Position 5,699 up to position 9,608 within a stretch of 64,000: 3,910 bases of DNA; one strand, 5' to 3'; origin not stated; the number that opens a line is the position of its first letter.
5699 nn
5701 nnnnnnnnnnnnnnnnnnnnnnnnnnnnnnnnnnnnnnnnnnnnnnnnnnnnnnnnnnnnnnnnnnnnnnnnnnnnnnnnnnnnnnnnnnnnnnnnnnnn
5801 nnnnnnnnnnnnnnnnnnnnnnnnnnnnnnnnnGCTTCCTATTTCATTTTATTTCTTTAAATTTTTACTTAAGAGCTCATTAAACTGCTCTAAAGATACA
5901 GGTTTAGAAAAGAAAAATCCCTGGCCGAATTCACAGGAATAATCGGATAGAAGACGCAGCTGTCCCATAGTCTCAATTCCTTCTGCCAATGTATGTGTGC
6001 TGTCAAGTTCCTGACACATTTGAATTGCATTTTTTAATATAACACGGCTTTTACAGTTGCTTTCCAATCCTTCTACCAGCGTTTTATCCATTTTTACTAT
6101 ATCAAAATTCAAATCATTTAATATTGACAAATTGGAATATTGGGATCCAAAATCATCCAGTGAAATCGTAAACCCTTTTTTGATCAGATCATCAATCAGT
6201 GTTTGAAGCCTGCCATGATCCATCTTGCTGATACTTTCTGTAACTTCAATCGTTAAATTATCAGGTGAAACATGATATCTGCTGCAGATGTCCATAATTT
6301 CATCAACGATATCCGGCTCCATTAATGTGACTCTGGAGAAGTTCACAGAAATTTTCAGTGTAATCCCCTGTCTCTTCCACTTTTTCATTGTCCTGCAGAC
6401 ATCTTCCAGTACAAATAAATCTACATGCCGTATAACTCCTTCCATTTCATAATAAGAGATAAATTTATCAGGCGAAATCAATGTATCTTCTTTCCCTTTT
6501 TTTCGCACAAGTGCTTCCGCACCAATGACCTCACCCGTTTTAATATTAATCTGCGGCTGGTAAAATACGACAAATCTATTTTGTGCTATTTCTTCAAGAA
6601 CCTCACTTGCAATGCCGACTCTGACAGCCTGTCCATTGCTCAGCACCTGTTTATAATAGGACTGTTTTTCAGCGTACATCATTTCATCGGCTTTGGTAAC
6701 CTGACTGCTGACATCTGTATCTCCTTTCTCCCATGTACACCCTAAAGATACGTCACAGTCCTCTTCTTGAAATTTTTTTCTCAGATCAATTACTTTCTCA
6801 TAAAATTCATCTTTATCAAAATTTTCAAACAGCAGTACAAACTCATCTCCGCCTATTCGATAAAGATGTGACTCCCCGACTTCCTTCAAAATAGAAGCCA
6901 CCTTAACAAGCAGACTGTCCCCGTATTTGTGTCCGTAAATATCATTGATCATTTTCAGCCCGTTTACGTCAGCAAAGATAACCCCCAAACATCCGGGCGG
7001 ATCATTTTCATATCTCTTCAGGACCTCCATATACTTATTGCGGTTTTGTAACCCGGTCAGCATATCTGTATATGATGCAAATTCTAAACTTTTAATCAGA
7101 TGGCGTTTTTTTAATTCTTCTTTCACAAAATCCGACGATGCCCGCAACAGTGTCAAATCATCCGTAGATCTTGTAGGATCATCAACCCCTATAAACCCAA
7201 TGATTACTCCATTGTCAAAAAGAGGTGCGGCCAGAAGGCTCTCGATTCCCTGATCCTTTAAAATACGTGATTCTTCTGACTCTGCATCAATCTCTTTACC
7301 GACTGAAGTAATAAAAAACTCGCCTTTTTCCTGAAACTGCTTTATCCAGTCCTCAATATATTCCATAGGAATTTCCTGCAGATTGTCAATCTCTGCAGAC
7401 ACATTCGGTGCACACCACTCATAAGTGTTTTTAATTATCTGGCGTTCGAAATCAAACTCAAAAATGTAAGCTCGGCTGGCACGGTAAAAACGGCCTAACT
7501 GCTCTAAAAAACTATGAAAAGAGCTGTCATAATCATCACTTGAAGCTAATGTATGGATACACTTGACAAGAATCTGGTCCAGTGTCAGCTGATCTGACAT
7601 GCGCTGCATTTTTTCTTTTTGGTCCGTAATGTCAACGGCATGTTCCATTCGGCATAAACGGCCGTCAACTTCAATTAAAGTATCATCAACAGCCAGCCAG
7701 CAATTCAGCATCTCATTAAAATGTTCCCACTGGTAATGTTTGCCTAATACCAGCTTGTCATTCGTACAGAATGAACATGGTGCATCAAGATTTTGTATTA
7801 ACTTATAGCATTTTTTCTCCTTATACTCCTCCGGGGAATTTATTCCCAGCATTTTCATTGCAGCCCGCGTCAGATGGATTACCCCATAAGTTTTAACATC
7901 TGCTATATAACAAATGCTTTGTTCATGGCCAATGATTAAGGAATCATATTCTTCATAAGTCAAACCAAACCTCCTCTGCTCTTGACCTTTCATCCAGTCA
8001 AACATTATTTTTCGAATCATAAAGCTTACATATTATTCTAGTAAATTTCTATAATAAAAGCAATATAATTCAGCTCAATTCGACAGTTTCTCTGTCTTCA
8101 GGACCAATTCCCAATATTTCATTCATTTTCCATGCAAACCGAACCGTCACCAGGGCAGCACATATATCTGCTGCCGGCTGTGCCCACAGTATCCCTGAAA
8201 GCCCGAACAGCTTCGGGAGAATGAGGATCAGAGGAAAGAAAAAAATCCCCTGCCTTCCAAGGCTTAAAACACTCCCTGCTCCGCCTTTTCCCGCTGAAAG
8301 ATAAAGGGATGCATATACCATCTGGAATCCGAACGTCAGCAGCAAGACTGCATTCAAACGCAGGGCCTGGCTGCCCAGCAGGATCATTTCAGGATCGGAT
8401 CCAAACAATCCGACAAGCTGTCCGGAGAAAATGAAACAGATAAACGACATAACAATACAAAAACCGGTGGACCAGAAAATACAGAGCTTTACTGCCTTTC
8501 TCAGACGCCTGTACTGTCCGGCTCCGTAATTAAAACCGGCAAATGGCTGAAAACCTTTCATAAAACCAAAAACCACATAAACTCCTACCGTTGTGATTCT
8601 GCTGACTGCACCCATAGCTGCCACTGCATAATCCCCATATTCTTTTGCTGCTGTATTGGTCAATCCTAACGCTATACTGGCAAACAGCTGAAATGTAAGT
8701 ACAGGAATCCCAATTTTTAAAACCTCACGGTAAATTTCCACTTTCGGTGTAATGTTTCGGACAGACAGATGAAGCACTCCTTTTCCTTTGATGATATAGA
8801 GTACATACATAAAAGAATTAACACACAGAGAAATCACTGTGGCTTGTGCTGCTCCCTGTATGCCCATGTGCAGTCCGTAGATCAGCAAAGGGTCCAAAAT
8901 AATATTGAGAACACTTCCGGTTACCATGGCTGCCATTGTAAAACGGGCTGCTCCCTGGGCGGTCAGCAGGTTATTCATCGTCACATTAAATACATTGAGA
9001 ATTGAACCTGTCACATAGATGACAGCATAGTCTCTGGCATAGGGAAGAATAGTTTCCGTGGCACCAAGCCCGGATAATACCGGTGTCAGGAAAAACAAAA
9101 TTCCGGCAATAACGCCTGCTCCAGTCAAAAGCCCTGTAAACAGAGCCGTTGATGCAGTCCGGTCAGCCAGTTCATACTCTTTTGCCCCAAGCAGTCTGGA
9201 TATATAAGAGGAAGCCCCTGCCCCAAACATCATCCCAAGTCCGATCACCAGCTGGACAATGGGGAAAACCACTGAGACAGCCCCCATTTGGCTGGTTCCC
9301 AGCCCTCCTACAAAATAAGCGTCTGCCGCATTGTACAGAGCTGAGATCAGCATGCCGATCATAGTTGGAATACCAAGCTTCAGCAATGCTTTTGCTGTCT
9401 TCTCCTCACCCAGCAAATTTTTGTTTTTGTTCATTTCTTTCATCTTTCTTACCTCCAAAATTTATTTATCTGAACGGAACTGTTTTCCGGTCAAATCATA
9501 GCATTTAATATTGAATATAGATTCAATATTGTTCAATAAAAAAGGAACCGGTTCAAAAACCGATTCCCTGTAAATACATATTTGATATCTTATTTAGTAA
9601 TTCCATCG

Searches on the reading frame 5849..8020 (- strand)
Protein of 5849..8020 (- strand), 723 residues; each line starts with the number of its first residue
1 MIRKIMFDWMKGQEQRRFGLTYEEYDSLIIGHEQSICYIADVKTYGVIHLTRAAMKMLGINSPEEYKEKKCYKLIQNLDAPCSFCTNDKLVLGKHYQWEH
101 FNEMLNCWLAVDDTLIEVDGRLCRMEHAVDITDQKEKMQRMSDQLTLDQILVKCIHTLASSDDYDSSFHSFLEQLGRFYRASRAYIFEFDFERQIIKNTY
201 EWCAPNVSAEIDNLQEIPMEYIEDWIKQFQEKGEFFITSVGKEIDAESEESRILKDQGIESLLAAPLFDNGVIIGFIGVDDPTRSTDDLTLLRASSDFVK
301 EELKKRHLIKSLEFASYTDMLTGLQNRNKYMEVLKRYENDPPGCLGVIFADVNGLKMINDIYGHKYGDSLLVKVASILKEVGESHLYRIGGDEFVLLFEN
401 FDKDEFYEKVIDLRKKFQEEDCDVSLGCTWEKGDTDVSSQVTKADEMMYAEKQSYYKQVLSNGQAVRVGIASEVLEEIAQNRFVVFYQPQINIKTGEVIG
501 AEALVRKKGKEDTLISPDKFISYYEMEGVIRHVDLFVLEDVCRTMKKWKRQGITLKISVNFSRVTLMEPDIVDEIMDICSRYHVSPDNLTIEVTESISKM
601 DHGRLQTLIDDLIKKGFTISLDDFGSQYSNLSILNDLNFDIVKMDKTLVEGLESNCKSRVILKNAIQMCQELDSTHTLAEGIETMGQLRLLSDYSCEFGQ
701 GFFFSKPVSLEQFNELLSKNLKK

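Call 85: search_protein_families(library=pfam, proteins=[window:5849-8020:-], max_evalue=1e-8)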
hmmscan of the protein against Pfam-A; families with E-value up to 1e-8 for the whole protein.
window:5849-8020:- (723 aa): 2 families
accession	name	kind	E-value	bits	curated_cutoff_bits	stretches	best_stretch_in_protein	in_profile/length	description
PF00563.25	EAL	-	4.8e-59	200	31.3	1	473-707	3-236/236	EAL domain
PF00990.26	GGDEF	-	7.8e-21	74.9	23.8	1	317-454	2-157/161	Diguanylate cyclase, GGDEF domain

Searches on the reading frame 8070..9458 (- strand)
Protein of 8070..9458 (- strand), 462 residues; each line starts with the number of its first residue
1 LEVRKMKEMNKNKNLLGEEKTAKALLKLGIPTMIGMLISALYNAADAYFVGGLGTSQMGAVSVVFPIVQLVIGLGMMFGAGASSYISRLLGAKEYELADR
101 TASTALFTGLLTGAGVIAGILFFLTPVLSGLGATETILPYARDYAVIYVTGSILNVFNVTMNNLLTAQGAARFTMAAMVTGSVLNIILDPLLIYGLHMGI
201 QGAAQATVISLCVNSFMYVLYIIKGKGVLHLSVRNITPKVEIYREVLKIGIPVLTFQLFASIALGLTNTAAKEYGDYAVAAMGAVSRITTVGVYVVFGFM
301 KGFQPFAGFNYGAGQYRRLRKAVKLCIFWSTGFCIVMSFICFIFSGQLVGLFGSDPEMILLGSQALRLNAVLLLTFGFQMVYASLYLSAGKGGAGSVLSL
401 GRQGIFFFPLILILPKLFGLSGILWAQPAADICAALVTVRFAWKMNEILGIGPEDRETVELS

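Call 85: search_protein_families(library=pfam, proteins=[window:8070-9458:-], max_evalue=1e-8)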
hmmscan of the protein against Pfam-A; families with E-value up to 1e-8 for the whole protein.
window:8070-9458:- (462 aa): 1 family
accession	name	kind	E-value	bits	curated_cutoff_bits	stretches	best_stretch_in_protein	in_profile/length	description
PF01554.23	MatE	-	6.6e-49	166.1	24.9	2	31-191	1-161/161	MatE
